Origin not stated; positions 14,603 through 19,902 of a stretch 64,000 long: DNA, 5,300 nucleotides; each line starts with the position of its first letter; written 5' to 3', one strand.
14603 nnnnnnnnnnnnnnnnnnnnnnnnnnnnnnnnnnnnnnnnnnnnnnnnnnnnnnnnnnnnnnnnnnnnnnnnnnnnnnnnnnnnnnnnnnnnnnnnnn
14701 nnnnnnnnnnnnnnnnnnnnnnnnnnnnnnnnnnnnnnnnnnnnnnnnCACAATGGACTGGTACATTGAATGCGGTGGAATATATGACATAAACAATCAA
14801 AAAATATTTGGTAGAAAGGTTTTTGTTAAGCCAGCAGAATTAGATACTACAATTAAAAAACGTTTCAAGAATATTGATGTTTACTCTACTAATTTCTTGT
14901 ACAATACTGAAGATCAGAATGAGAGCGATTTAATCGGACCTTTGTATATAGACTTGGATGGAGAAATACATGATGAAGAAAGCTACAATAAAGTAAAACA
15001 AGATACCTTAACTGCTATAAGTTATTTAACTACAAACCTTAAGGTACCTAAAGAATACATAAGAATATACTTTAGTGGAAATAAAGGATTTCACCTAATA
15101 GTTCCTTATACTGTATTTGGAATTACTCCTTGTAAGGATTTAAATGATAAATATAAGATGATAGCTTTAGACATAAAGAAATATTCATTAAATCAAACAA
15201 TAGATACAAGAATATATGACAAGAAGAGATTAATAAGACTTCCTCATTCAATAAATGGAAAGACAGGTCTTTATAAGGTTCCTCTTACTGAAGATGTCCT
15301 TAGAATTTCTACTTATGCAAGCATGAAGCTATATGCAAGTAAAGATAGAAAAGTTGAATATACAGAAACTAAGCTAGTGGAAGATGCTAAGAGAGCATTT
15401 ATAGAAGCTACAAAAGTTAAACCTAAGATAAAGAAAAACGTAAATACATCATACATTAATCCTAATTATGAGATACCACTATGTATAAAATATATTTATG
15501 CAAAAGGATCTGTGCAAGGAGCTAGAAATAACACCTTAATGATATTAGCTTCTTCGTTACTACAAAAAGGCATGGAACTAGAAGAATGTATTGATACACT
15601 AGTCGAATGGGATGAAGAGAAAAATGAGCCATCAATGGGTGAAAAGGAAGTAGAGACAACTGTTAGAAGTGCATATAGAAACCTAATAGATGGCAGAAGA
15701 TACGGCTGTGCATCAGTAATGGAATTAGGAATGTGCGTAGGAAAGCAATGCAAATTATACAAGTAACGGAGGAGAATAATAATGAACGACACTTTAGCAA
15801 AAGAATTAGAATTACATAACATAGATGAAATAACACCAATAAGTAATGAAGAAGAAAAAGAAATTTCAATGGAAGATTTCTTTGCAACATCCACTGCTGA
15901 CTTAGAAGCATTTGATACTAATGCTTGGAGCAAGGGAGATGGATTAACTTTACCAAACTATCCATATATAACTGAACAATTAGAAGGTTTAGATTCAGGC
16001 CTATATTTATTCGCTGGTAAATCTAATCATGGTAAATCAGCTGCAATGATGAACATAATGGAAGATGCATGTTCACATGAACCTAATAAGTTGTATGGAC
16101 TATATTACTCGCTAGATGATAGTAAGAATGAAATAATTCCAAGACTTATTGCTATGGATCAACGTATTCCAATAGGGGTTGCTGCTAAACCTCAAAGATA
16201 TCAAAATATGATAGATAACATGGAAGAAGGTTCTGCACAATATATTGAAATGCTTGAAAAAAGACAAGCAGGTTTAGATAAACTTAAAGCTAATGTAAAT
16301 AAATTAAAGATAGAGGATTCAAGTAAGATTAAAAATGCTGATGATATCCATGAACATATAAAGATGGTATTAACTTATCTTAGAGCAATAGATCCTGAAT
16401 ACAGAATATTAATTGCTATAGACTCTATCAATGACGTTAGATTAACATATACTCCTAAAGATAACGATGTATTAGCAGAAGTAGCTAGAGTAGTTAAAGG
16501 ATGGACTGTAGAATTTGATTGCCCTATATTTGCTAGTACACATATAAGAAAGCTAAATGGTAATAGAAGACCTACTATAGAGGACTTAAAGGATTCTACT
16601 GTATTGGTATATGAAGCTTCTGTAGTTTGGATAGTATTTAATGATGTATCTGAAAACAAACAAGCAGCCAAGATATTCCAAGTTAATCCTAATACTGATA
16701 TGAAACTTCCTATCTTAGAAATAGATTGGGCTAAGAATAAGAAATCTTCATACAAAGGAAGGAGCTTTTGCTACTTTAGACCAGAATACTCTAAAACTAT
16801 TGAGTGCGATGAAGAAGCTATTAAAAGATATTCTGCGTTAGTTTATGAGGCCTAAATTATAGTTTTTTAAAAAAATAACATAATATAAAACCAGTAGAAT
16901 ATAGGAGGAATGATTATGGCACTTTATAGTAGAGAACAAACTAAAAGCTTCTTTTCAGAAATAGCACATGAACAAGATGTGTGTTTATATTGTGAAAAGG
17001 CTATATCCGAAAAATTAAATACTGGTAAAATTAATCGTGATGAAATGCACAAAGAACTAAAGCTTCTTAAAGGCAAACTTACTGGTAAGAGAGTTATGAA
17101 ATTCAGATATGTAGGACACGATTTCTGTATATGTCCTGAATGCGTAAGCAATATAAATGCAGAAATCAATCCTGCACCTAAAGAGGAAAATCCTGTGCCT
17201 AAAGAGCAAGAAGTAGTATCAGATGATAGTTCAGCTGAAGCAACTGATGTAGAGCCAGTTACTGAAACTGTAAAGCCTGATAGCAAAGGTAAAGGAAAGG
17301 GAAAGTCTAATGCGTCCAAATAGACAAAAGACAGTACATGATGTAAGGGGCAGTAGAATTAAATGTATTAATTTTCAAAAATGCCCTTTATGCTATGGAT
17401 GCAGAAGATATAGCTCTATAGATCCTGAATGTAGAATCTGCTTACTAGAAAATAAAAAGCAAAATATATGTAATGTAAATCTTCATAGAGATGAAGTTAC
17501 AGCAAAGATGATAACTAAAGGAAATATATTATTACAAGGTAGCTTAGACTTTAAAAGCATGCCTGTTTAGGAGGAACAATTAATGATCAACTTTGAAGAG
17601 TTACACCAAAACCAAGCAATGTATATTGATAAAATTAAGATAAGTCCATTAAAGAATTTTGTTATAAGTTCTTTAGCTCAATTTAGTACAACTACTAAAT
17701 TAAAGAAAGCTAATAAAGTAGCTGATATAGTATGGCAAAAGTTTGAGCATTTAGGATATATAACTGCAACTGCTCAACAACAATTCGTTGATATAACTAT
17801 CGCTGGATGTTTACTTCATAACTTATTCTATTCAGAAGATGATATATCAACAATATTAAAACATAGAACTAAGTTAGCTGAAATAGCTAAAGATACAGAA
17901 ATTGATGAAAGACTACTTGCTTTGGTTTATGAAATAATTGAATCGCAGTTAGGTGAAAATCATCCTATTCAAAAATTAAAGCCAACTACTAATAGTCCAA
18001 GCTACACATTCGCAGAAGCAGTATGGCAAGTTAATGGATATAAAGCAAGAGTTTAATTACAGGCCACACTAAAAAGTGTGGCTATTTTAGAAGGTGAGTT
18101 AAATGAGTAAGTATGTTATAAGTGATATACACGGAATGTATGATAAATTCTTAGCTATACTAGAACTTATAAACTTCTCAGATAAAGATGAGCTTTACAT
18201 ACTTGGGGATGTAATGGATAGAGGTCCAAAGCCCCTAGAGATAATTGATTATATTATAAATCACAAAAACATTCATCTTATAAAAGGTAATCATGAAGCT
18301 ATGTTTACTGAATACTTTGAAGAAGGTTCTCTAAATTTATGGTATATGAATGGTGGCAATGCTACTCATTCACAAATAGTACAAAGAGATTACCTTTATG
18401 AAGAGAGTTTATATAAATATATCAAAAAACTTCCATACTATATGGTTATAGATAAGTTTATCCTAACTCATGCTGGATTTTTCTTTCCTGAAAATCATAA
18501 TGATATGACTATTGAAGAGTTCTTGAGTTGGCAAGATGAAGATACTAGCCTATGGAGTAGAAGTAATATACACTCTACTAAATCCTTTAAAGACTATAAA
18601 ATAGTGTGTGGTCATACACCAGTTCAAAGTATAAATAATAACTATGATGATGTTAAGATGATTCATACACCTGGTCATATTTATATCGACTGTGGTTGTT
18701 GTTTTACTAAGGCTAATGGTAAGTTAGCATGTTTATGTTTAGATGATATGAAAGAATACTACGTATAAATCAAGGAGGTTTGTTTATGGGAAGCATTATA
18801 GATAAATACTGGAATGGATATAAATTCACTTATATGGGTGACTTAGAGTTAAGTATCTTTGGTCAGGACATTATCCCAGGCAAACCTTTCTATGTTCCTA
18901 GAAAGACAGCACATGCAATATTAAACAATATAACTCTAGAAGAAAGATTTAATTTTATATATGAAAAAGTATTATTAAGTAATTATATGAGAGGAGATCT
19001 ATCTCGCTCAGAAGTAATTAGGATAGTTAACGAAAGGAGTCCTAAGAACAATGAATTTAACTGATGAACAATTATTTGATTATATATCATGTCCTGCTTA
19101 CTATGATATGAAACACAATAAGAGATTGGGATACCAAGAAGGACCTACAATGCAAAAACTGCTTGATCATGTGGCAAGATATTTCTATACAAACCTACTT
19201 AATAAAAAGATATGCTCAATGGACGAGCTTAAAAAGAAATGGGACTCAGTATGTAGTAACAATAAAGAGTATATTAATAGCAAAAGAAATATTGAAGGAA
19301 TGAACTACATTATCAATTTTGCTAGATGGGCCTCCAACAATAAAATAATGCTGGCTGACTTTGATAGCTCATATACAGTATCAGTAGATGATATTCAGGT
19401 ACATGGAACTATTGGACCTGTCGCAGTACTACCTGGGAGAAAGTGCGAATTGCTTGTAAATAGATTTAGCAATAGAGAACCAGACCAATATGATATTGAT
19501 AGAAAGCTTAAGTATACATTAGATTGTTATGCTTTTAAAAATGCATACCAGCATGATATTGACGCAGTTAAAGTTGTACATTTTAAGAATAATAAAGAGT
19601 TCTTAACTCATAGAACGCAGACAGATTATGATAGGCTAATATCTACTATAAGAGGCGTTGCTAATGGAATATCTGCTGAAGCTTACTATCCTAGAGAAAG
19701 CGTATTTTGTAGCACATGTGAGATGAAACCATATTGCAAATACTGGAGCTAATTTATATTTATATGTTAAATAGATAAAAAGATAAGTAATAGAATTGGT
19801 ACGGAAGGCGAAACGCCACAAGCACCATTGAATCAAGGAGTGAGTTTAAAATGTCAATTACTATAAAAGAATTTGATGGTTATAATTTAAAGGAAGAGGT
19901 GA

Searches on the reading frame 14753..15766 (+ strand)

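Call 25: search_protein_families(library=phrogs, proteins=[window:14753-15766:+], max_evalue=0.001)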
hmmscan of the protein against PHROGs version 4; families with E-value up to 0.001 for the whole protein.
window:14753-15766:+ (337 aa): 4 families
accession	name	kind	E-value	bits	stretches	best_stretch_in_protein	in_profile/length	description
phrog_16345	-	DNA, RNA and nucleotide metabolism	5.4e-45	154.8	1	34-337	33-339/972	primase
phrog_18685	-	unknown function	3.9e-26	92.2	1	50-291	56-309/1028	-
phrog_695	-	DNA, RNA and nucleotide metabolism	2e-07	31.2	1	193-311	152-268/704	DNA polymerase/primase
phrog_2135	-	DNA, RNA and nucleotide metabolism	0.00016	21.2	1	188-304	595-702/713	DNA primase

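Call 58: search_protein_families(library=pfam, proteins=[window:14753-15766:+], max_evalue=0.05)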
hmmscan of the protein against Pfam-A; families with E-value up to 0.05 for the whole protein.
window:14753-15766:+ (337 aa): 3 families
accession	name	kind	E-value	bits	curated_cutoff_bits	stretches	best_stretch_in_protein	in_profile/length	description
PF08708.16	PriCT_1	-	1e-10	41.5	21.1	1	250-310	5-64/67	Primase C terminal 1 (PriCT-1)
PF01896.25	DNA_primase_S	-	8e-07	30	26.8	1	67-179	2-162/163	DNA primase small subunit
PF12637.14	TSCPD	-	0.015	16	22.8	1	245-285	27-66/88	TSCPD domain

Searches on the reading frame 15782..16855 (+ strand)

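Call 25: search_protein_families(library=phrogs, proteins=[window:15782-16855:+], max_evalue=0.001)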
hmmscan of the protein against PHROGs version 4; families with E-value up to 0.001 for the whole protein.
window:15782-16855:+ (357 aa): 3 families
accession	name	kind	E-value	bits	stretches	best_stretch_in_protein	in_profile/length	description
phrog_243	-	DNA, RNA and nucleotide metabolism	6.9e-27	95.1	1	43-344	6-270/273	DnaB-like replicative helicase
phrog_19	-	DNA, RNA and nucleotide metabolism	9.4e-27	95.1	1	62-348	341-587/621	DnaB-like replicative helicase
phrog_239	-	DNA, RNA and nucleotide metabolism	1.3e-10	41.9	1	73-288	359-556/801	DNA primase/helicase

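Call 58: search_protein_families(library=pfam, proteins=[window:15782-16855:+], max_evalue=0.05)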
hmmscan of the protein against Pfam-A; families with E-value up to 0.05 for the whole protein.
window:15782-16855:+ (357 aa): 2 families
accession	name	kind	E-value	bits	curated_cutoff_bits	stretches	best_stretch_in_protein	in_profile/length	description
PF03796.21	DnaB_C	-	9.9e-16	58.3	27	1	65-296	11-222/255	DnaB-like helicase C terminal domain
PF05384.16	DegS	-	0.04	13.8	27.6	0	141-207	5-71/159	Sensor protein DegS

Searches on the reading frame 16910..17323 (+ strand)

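Call 58: search_protein_families(library=pfam, proteins=[window:16910-17323:+], max_evalue=0.05)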
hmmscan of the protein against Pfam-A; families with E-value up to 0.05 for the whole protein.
window:16910-17323:+ (137 aa): 1 family
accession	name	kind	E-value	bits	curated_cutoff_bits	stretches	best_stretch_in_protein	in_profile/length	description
PF02892.21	zf-BED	-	0.037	14.5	20.6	1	13-38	5-32/44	BED zinc finger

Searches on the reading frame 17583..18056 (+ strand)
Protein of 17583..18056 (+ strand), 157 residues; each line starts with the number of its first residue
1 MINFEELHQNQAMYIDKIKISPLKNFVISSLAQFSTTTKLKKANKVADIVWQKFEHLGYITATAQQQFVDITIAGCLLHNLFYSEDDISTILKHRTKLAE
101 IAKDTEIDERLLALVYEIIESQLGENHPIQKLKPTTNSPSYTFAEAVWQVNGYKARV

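Call 25: search_protein_families(library=phrogs, proteins=[window:17583-18056:+], max_evalue=0.001)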
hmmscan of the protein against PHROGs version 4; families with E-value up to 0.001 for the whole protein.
window:17583-18056:+ (157 aa): 0 families

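Call 58: search_protein_families(library=pfam, proteins=[window:17583-18056:+], max_evalue=0.05)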
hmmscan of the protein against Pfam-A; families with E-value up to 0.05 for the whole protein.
window:17583-18056:+ (157 aa): 1 family
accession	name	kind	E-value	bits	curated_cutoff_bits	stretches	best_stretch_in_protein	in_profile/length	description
PF01966.28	HD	-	0.017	15.9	22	1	57-124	19-87/116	HD domain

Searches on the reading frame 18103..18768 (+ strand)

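Call 25: search_protein_families(library=phrogs, proteins=[window:18103-18768:+], max_evalue=0.001)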
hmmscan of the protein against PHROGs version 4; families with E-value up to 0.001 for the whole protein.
window:18103-18768:+ (221 aa): 5 families
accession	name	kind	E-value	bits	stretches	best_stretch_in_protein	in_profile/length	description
phrog_246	-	other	4.9e-57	194.9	1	3-220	178-389/417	NinI-like serine-threonine phosphatase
phrog_20114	-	other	9.7e-14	52.8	1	3-72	5-77/131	phosphoesterase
phrog_9096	-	unknown function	5.4e-12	46.9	1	4-89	16-102/157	-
phrog_8238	-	DNA, RNA and nucleotide metabolism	1.3e-09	37.8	1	4-127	175-305/737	RNA ligase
phrog_547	-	other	4.6e-05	23.6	1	24-74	67-118/245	phosphoesterase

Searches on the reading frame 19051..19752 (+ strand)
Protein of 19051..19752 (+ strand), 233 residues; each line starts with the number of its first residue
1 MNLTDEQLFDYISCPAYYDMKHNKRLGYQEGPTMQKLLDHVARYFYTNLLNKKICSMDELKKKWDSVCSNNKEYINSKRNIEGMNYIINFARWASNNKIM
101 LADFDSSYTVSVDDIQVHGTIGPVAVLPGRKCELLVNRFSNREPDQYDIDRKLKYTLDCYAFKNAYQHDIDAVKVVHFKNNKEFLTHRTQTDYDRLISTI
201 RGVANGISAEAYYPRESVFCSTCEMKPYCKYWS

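Call 25: search_protein_families(library=phrogs, proteins=[window:19051-19752:+], max_evalue=0.001)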
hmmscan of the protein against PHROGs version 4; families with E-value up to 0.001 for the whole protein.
window:19051-19752:+ (233 aa): 0 families

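Call 56: search_protein_families(library=phrogs, proteins=[window:19051-19752:+], max_evalue=0.001)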
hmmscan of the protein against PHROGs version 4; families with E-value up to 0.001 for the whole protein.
window:19051-19752:+ (233 aa): 0 families

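Call 58: search_protein_families(library=pfam, proteins=[window:19051-19752:+], max_evalue=0.05)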
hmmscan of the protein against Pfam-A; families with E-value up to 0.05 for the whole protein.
window:19051-19752:+ (233 aa): 1 family
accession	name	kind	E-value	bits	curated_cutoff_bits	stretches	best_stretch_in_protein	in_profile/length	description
PF12705.13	PDDEXK_1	-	0.00036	21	22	0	183-230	198-247/247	PD-(D/E)XK nuclease superfamily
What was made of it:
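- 19051..19752 (+): Conserved 233-aa protein with a weak PD-(D/E)XK nuclease match. Call 58 (E = 3.6e-4, below the Pfam cut-off).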
